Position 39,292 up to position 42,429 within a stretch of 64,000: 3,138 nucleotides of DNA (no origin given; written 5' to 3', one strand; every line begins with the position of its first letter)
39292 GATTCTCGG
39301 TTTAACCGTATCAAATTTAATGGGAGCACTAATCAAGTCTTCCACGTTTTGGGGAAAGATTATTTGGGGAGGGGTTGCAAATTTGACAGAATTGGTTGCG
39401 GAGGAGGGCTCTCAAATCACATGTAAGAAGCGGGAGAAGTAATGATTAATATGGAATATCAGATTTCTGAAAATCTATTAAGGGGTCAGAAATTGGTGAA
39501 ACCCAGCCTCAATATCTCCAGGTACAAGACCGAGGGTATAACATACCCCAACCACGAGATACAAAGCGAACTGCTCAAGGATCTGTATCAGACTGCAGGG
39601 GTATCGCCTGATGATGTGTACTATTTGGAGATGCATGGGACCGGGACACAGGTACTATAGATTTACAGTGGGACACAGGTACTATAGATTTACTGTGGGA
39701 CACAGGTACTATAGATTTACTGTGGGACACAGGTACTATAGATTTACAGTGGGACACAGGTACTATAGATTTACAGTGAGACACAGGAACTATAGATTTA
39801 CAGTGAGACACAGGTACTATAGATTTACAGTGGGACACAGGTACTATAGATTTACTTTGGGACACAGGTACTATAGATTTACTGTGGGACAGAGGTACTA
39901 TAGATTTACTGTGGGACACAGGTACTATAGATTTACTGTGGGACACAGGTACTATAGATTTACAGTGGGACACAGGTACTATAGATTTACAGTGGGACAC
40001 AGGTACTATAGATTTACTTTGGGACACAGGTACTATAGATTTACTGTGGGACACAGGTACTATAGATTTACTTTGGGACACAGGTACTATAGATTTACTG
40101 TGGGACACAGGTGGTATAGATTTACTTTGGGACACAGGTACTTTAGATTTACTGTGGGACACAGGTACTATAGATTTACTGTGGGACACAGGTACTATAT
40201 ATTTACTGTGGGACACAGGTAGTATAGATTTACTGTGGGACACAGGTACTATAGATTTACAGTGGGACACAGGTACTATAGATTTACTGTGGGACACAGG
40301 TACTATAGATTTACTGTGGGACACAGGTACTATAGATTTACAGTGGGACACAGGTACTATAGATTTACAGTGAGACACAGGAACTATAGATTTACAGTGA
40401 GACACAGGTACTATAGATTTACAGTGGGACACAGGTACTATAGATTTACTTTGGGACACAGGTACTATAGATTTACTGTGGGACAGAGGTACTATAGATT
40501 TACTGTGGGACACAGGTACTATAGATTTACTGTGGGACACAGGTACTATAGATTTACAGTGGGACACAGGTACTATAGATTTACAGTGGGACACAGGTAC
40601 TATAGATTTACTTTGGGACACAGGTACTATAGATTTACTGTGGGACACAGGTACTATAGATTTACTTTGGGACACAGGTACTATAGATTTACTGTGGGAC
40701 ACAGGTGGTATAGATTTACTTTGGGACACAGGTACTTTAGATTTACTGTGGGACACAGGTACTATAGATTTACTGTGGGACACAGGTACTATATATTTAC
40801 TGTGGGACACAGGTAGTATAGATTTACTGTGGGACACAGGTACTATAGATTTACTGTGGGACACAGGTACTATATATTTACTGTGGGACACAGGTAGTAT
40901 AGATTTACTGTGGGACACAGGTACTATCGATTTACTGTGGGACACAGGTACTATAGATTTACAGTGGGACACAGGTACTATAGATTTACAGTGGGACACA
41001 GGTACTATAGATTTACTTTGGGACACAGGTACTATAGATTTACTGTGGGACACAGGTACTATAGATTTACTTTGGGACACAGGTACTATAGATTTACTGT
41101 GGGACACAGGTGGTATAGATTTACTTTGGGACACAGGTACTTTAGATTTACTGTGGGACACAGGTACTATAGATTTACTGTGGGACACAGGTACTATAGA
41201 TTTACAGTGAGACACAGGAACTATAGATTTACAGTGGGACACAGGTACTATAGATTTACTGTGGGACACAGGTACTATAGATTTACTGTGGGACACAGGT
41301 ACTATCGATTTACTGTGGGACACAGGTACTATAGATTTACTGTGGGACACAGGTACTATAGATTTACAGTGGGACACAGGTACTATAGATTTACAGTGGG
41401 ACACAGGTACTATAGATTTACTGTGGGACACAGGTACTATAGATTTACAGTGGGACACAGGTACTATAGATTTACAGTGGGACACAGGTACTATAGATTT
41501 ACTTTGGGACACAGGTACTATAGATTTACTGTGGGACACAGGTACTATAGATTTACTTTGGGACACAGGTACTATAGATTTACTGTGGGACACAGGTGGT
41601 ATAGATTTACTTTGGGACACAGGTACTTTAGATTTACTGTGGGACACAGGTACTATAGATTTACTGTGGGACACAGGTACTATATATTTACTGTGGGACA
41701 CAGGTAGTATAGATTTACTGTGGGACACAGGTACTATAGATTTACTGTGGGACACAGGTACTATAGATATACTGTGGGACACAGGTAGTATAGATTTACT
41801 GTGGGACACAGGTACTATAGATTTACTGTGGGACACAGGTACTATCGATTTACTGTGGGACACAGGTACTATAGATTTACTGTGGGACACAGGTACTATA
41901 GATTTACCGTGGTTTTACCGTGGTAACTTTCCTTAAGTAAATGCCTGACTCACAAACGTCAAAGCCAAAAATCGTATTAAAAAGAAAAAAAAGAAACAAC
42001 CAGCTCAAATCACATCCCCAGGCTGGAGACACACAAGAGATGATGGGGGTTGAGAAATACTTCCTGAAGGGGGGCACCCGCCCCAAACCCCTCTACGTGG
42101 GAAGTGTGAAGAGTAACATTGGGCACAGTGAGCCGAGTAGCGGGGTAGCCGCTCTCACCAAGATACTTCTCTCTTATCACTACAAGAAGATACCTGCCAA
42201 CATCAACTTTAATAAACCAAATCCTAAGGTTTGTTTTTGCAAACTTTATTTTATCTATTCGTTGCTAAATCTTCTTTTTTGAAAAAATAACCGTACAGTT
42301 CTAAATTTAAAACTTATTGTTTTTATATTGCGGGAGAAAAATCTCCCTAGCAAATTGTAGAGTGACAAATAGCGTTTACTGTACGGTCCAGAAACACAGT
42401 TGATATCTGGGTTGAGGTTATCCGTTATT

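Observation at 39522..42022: Tandem amplification (~84x) of the FAS exon-5/intron-5 splice-donor junction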

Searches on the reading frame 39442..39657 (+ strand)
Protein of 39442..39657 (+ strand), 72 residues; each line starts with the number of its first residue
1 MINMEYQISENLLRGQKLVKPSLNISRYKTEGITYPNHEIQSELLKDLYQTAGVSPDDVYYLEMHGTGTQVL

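Call 19: find_encoding_contigs(protein=window:39442-39657:+, flank=10000, max_places=10)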
Protein seq(72 aa) (72 aa): 1 contig read that carries it; 1 place shown.
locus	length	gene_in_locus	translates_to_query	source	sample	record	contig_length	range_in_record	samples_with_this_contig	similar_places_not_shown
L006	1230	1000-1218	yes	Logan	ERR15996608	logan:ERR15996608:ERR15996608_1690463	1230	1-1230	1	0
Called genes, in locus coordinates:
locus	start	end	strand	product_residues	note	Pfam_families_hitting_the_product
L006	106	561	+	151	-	PF00109:ketoacyl-synt, PF00108:Thiolase_N (faint)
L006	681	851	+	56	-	-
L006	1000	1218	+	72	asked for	PF02801:Ketoacyl-synt_C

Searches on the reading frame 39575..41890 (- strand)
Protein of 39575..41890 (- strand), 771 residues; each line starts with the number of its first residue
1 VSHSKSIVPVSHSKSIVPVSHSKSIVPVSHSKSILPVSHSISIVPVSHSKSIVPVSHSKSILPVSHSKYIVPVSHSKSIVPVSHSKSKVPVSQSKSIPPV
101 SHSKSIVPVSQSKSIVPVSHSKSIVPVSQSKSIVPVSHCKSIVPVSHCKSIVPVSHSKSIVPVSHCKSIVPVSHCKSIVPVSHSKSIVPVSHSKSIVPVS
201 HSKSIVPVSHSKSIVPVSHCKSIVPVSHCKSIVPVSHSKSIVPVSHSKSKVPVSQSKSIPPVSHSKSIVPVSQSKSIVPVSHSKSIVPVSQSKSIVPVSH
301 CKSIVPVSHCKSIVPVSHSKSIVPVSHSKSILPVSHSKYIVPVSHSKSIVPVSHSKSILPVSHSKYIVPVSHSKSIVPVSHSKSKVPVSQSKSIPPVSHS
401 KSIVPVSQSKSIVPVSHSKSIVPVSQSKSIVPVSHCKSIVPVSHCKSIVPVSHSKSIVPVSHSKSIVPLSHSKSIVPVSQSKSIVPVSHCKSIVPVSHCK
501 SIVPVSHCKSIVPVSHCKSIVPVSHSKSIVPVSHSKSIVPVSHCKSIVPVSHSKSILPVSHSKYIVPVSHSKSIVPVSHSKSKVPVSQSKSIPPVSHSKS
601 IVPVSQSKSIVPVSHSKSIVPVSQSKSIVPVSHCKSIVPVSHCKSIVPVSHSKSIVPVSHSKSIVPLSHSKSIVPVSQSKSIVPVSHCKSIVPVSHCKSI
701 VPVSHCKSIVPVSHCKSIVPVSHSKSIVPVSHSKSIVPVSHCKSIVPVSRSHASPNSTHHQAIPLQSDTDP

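Call 53: search_protein_families(library=pfam, proteins=[window:39575-41890:-], max_evalue=0.01)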
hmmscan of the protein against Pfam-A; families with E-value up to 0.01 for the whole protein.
window:39575-41890:- (771 aa): 0 families

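Call 54: find_encoding_contigs(protein=window:39575-41890:-, flank=3000, max_places=6)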
Protein window:39575-41890:- (771 aa): no gene with exactly this product is on record in the collection.

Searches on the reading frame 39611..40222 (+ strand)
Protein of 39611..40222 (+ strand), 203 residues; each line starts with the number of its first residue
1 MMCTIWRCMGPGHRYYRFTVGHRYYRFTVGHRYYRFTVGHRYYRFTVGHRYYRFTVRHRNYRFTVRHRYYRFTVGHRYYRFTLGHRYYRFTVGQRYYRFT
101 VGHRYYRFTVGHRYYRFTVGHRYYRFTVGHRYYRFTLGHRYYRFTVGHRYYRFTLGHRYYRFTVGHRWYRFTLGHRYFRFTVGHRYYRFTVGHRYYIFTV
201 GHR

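Call 55: find_encoding_contigs(protein=window:39611-40222:+, flank=3000, max_places=6)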
Protein window:39611-40222:+ (203 aa): no gene with exactly this product is on record in the collection.
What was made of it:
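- On Junction-spanning, donor-reiterating minisatellite (F7 IVS7 type): No second assembly spans the array (calls 54, 55)
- Checked: No other assembly in the collection spans the array (calls 54, 55).
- No other assembly spans the array (calls 54, 55).
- Tried and rejected: Exact look-up of the two array-spanning ORFs found nothing on record (calls 54, 55).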

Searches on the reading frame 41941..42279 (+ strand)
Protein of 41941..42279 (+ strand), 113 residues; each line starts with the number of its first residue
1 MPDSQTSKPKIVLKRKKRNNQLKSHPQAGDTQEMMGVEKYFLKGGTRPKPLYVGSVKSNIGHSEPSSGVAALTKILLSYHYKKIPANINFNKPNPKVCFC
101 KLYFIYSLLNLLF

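Call 57: find_encoding_contigs(protein=window:41941-42279:+, flank=3000, max_places=6)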
Protein seq(113 aa) (113 aa): 1 contig read that carries it; 1 place shown.
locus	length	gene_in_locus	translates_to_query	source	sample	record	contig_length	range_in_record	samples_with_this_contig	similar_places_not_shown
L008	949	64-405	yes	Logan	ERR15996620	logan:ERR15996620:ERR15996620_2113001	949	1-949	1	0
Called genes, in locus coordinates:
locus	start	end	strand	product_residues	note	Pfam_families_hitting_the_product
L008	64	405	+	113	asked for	PF02801:Ketoacyl-synt_C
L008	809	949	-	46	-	?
